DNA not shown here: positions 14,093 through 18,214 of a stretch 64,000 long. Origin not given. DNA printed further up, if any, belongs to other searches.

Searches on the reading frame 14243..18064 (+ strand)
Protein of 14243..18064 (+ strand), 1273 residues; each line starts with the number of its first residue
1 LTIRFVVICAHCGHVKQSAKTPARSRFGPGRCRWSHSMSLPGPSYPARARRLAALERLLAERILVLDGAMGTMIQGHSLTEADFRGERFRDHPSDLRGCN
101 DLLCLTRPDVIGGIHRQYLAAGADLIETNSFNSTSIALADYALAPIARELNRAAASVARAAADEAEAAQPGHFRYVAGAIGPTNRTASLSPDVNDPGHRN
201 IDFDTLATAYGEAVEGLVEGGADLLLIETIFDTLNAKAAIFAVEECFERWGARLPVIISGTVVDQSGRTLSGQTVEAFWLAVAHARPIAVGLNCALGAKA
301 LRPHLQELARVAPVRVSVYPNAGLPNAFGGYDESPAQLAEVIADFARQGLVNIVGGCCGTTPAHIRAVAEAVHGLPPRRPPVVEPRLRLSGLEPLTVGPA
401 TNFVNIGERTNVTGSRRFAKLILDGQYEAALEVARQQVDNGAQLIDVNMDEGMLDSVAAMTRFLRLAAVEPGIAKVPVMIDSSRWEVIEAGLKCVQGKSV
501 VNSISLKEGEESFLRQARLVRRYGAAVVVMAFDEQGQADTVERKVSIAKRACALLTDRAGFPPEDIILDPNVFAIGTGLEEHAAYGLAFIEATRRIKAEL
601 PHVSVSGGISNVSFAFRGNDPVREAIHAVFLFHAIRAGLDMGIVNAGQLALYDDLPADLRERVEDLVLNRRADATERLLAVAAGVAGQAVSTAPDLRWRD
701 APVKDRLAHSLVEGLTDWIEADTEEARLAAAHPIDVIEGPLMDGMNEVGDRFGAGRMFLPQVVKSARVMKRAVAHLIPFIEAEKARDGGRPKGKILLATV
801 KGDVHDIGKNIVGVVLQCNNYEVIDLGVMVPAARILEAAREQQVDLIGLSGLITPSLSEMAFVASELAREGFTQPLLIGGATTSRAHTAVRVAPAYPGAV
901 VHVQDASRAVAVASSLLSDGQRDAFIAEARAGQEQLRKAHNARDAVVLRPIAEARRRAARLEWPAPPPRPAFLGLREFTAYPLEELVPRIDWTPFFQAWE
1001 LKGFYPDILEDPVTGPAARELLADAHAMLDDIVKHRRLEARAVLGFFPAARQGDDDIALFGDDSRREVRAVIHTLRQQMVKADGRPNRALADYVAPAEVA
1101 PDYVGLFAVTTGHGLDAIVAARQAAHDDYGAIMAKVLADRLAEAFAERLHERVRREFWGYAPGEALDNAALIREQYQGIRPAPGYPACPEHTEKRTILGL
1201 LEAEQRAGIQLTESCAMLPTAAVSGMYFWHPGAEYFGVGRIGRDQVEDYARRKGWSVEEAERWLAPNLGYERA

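Call 71: search_protein_families(library=pfam, proteins=[window:14243-18064:+], max_evalue=0.001)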
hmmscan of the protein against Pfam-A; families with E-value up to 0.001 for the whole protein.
window:14243-18064:+ (1273 aa): 5 families
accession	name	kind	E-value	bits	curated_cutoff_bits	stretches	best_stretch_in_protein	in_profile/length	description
PF02965.22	Met_synt_B12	-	2.3e-118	395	25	1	982-1254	1-273/273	Vitamin B12 dependent methionine synthase, activation domain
PF02574.22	S-methyl_trans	-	4.4e-95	319.2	22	1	64-372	1-283/283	Homocysteine S-methyltransferase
PF00809.28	Pterin_bind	-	2e-60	204.9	25.5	1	407-645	1-244/244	Pterin binding enzyme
PF02607.22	B12-binding_2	-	3.5e-24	85.2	23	1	704-776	2-73/74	B12 binding domain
PF02310.24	B12-binding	-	3e-18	66.2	32.1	1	793-889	1-97/121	B12 binding domain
